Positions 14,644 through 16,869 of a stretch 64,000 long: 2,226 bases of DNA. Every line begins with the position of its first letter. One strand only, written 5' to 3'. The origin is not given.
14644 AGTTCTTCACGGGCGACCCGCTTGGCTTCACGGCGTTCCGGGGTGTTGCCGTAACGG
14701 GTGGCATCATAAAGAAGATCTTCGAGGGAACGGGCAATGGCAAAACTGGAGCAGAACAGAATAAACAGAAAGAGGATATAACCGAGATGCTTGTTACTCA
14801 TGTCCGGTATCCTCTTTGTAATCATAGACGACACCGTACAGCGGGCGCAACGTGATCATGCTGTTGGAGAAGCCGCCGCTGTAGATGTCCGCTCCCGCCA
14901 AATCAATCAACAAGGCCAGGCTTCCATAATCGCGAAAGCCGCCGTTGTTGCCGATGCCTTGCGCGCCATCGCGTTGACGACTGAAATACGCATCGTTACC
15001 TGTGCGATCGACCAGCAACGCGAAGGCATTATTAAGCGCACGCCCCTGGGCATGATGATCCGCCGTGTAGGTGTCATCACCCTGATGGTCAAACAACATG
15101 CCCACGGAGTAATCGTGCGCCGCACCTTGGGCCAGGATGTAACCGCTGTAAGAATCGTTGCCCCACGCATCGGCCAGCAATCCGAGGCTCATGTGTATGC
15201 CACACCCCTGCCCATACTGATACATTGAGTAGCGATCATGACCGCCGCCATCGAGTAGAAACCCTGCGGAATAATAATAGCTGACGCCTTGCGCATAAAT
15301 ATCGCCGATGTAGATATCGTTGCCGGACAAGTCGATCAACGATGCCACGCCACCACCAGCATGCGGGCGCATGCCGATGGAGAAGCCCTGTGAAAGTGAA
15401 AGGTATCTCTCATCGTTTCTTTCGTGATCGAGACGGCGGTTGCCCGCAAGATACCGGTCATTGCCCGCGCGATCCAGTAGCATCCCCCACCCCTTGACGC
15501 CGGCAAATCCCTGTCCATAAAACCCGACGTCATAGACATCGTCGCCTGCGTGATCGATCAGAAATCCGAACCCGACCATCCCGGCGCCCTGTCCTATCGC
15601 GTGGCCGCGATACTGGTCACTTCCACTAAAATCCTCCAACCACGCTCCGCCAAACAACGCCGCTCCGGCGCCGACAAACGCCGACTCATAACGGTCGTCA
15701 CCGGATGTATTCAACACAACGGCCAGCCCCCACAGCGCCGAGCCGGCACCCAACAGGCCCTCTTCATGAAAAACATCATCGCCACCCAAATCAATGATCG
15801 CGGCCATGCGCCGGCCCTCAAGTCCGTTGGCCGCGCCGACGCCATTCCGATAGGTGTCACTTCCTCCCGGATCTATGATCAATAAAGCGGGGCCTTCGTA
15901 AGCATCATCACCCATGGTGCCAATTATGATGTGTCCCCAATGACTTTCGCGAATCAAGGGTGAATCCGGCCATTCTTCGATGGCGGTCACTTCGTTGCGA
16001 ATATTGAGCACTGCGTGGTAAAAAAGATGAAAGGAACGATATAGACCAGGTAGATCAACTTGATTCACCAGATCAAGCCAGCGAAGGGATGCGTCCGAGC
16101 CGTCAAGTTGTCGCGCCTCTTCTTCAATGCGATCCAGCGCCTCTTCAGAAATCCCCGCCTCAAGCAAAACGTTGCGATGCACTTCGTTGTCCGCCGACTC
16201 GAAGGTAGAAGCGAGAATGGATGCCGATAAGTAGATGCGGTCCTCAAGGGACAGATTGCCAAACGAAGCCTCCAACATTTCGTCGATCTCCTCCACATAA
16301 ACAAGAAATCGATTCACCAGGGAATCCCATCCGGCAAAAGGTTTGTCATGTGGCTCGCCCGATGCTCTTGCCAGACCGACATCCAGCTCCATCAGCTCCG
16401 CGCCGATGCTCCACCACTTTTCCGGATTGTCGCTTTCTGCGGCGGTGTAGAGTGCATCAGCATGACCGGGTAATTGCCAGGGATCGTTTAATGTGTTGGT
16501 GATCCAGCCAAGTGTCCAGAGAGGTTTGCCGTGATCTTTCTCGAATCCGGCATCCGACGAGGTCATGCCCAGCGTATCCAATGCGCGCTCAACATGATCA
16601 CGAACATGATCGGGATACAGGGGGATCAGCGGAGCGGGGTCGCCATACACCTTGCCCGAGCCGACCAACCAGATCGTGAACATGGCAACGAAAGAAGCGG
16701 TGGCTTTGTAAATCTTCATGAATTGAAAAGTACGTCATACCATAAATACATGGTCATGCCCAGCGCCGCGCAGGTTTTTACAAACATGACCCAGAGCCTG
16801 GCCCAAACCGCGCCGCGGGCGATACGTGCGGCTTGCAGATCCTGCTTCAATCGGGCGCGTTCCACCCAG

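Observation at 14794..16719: Novel ~25-residue '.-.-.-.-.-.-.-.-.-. / Q-G-x-G' tandem repeat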

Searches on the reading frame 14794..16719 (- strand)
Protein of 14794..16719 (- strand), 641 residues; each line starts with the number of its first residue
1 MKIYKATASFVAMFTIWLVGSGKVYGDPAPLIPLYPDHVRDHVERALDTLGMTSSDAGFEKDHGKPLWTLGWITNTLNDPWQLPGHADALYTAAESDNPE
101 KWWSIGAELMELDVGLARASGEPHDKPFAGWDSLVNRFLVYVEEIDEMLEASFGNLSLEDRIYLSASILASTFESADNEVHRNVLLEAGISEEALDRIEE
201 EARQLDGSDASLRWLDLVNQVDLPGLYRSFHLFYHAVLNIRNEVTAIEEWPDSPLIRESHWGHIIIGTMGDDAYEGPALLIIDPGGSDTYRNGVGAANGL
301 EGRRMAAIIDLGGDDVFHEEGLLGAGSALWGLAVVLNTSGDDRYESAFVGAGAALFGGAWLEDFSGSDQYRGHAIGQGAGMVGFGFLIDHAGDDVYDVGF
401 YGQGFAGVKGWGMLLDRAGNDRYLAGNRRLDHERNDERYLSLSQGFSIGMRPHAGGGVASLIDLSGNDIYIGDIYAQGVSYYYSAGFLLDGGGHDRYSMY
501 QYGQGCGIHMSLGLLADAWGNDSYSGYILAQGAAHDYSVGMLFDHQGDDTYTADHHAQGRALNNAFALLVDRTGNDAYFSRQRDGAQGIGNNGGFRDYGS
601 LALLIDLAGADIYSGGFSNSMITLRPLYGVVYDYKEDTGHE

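Call 3: search_protein_families(library=pfam, proteins=[window:14794-16719:-], max_evalue=1)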
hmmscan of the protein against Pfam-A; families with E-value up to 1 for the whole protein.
window:14794-16719:- (641 aa): 0 families

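Call 4: search_protein_families(library=ncbifam, proteins=[window:14794-16719:-], max_evalue=1)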
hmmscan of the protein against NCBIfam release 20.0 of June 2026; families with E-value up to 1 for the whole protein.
window:14794-16719:- (641 aa): 1 family
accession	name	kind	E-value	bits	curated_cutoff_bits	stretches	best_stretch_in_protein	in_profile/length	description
NF007830.1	PRK10540.1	equivalog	0.06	13.3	98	1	333-377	22-64/72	osmotically-inducible lipoprotein OsmB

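Call 6: find_homologous_proteins(query=window:14794-16719:-, max_evalue=0.001)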
Query window:14794-16719:- (641 aa): 1589 proteins with E <= 0.001 among 8000 candidates; the best 120 are listed.
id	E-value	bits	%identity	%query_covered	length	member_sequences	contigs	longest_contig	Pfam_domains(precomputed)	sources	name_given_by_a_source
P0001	0.0e+0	1466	100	100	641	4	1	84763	-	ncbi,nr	ncbi:MAG TPA: hypothetical protein PJ991_01805 [Kiritimatiellia bacterium]|nr:hypothetical protein [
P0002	7.2e-271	919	68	92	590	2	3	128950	-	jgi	-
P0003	3.6e-246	837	59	99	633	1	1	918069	-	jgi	-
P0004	1.4e-245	835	62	95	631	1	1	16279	-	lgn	-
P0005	1.7e-245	835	62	94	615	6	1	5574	-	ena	-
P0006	5.2e-243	827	61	94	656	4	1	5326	-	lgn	-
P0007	5.8e-242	823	59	98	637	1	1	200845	-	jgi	-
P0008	3.7e-241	820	60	95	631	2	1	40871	-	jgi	jgi:hypothetical protein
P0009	5.8e-241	820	58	98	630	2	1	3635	-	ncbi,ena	-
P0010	9.7e-235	799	57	98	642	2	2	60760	-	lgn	-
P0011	1.1e-231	789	59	93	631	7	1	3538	-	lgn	-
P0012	5.2e-230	784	60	94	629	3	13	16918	-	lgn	-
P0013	3.9e-225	768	56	95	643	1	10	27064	-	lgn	-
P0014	1.5e-222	759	56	98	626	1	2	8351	-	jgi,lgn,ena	-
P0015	4.7e-222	757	57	99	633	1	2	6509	-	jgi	-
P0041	6.2e-171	588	48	94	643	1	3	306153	-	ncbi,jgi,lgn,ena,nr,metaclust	ncbi:MAG: hypothetical protein A2X46_04810 [Lentisphaerae bacterium GWF2_57_35]|nr:MAG: hypothetical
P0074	8.1e-163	562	48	92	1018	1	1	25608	PF13646.13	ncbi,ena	-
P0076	5.6e-162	559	46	94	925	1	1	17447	PF03130.23,PF13646.13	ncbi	ncbi:MAG: HEAT repeat domain-containing protein [Verrucomicrobiota bacterium]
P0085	1.9e-160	554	46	94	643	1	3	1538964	-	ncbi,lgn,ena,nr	ncbi:MAG TPA: hypothetical protein PKE12_09280 [Kiritimatiellia bacterium]|nr:hypothetical protein [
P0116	3.1e-152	527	45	92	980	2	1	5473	PF02985.29,PF13646.13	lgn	-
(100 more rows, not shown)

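Call 10: search_solved_structures(query=A1, max_evalue=10, show_alignments=2)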
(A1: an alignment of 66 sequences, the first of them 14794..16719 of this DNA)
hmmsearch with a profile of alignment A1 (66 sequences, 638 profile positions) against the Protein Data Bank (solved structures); distinct sequences matched with E-value up to 10: 23.
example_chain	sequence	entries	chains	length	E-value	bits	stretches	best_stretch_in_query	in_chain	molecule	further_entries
8ova_BP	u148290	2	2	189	0.012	17.4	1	86-231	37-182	40S ribosomal protein L14, putative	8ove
4v8m_BP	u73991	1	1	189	0.022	16.5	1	86-231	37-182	PROBABLE 60S RIBOSOMAL PROTEIN L14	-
8p4y_A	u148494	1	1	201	0.026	16.3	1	65-208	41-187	Protein origami triangle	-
8fbo_A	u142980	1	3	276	0.31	12.7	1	56-264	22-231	KWOCA_102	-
9o19_W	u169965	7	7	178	0.57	11.8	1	19-139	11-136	ATP synthase subunit delta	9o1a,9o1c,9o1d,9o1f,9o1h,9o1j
8bd3_U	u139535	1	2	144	1.1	10.9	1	140-242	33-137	Chloroplast oxygen-evolving enhancer protein 3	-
1szi_A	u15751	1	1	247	1.7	10.3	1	13-206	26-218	mannose-6-phosphate receptor binding protein 1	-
9y93_A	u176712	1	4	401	1.8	10.2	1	109-224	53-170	Invasion protein InvE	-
9vko_A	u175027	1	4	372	1.9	10.1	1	109-224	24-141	Invasion protein InvE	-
5fuc_A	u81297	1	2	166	2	10.1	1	18-130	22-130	INTERLEUKIN-6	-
4j4l_C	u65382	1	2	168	2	10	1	18-129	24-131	Interleukin-6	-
4cni_C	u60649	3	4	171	2.1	10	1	17-129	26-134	INTERLEUKIN-6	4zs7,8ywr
7nxz_AAA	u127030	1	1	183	2.4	9.8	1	17-129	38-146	Interleukin-6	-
8a3w_K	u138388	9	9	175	2.5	9.7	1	86-216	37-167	Putative 40S ribosomal protein L14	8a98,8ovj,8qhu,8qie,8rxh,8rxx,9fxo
8d82_D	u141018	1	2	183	2.6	9.7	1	17-129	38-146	Interleukin-6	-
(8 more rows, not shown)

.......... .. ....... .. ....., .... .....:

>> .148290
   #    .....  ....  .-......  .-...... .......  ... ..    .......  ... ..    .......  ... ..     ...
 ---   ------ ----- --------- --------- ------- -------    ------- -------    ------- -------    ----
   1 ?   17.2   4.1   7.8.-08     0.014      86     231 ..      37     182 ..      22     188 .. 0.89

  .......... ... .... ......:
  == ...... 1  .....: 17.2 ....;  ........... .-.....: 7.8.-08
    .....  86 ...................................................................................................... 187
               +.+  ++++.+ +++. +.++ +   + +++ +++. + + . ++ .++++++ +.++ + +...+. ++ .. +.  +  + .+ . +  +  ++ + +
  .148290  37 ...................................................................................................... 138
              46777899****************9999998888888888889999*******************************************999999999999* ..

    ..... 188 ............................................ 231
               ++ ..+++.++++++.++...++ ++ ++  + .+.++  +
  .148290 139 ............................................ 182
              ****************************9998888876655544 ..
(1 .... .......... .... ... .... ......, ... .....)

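Call 14: find_encoding_contigs(protein=P0041, flank=8000, max_places=2)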
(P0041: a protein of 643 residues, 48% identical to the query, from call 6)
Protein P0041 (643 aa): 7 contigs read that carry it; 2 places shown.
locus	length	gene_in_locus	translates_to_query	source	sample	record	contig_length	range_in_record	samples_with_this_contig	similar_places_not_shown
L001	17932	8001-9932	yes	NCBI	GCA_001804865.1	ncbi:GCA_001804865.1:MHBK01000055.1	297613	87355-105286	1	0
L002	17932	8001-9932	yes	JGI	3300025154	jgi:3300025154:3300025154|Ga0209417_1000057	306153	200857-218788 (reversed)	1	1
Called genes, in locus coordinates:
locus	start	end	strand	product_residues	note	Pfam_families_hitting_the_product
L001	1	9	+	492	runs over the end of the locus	PF13742:tRNA_anti_2 (faint), PF01336:tRNA_anti-codon (weak)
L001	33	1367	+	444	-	PF01970:TctA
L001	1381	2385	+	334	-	PF04307:YdjM (weak)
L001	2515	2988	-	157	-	PF05991:NYN_YacP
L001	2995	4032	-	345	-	PF00356:LacI, PF00532:Peripla_BP_1, PF13407:Peripla_BP_4, PF13377:Peripla_BP_3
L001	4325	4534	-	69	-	-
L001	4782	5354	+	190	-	-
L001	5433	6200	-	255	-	PF07589:PEP_exosort_dom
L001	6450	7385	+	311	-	PF08308:PEGA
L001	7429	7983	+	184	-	PF04306:DUF456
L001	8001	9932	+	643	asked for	-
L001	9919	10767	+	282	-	PF13513:HEAT_EZ (faint), PF00514:Arm (faint), PF13646:HEAT_2, PF03130:HEAT_PBS (weak), PF02985:HEAT (weak)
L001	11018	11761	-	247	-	PF01169:GDT1, PF02915:Rubrerythrin (weak)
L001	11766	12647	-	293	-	PF00348:polyprenyl_synt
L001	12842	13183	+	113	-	-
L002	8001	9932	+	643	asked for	-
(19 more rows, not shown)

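Call 15: find_encoding_contigs(protein=P0085, flank=8000, max_places=2)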
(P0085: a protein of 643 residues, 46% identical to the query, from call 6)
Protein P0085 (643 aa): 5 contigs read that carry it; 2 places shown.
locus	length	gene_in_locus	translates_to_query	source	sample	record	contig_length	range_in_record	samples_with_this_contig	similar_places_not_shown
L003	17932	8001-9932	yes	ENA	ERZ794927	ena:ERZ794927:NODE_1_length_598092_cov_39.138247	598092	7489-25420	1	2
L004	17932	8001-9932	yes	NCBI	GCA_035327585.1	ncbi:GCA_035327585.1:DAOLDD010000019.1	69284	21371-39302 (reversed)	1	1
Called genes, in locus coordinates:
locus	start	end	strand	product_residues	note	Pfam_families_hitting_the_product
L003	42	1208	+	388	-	PF02606:LpxK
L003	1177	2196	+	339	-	PF01075:Glyco_transf_9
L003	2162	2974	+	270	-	PF00535:Glycos_transf_2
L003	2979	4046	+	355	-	PF00534:Glycos_transf_1 (weak), PF13692:Glyco_trans_1_4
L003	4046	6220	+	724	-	PF06293:Kdo, PF00069:Pkinase (weak)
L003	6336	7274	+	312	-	PF08308:PEGA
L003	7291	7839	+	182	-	PF04306:DUF456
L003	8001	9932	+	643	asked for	-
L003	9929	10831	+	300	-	PF13513:HEAT_EZ (faint), PF00514:Arm (faint), PF02985:HEAT (faint), PF13646:HEAT_2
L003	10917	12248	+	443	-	PF14821:Thr_synth_N, PF00291:PALP, PF24857:THR4_C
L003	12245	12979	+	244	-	PF02698:DUF218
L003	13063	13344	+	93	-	-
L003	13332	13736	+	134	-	PF01850:PIN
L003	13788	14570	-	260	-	PF01182:Glucosamine_iso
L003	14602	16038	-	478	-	-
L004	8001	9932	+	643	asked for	-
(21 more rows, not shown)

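Call 16: find_encoding_contigs(protein=P0003, flank=8000, max_places=2)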
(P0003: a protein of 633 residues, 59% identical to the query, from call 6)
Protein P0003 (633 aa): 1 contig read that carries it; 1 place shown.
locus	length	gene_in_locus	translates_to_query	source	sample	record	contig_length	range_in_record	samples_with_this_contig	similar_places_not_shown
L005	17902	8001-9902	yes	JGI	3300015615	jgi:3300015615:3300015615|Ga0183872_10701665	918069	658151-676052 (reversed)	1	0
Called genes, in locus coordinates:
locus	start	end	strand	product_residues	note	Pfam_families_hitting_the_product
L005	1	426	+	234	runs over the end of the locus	-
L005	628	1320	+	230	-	PF07589:PEP_exosort_dom (weak)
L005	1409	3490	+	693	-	PF13472:Lipase_GDSL_2 (faint), PF13424:TPR_12 (faint), PF13428:TPR_14 (faint), PF13432:TPR_16, PF14559:TPR_19, PF07719:TPR_2 (weak)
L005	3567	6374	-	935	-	PF11028:TMEM260_N, PF07719:TPR_2 (faint), PF13424:TPR_12 (faint), PF13428:TPR_14 (faint), PF13414:TPR_11 (faint), PF13432:TPR_16 (faint), PF25064:ARM_TT21_5th (faint)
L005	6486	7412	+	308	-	PF08308:PEGA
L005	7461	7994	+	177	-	PF04306:DUF456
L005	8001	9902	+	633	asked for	-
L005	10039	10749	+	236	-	PF13513:HEAT_EZ (faint), PF02985:HEAT (faint), PF13646:HEAT_2, PF03130:HEAT_PBS (weak)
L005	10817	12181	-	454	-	PF07745:Glyco_hydro_53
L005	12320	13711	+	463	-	PF14821:Thr_synth_N, PF00291:PALP, PF24857:THR4_C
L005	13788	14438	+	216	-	-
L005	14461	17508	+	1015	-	PF05140:ResB (weak), PF01578:Cytochrom_C_asm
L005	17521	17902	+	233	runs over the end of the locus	-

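Call 17: predict_structure(alignment_id=A1)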
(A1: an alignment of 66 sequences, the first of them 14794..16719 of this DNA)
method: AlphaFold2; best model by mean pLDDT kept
length: 641 residues; sequences in the alignment: 66
mean_pLDDT: 93.7   pTM: 0.93
mean pLDDT of the five models: 93.7, 93.3, 92.7, 91.4, 89.9
residues with pLDDT >= 90: 552; 70-90: 57; 50-70: 31; < 50: 1
segments of 3 or more residues with pLDDT < 50: none
pLDDT, mean of each block of 10 residues (from residue 1): 70 81 68 96 97 93 91 98 98 96 97 73 69 95 98 98 98 95 98 98 95 98 98 97 95 97 98 98 98 97 98 98 98 98 97 98 98 95 98 96 98 98 95 91 98 97 98 97 98 96 96 97 96 96 97 94 95 96 89 71 95 89 92 80 37
secondary structure, 60 per line:
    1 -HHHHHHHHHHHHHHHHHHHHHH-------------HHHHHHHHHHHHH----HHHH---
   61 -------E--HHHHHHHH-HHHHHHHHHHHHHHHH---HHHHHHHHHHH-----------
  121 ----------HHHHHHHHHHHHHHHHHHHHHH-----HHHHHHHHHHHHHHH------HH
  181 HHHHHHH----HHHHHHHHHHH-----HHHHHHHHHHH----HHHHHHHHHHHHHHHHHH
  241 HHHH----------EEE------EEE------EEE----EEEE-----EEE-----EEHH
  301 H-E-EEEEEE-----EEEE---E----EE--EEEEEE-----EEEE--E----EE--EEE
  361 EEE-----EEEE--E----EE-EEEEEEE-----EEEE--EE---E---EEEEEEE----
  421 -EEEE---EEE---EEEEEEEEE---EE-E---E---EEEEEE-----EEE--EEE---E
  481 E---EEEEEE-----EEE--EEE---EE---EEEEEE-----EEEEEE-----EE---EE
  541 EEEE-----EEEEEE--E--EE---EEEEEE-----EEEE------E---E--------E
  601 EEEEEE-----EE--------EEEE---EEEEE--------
elements in order: H2-23 H37-49 H54-57 H71-78 H80-95 H99-109 H131-152 H158-172 H179-187 H192-202 H208-218 H223-244 E255-257 E264-266 E273-275 E280-283 E289-291 E305-310 E316-319 E332-337 E343-346 E358-363 E369-372 E383-389 E395-398 E410-416 E422-425 E429-431 E435-443 E458-463 E469-471 E474-476 E485-490 E496-498 E501-503 E512-517 E523-528 E539-544 E550-555 E566-571 E577-580 E600-606 E622-625 E629-633
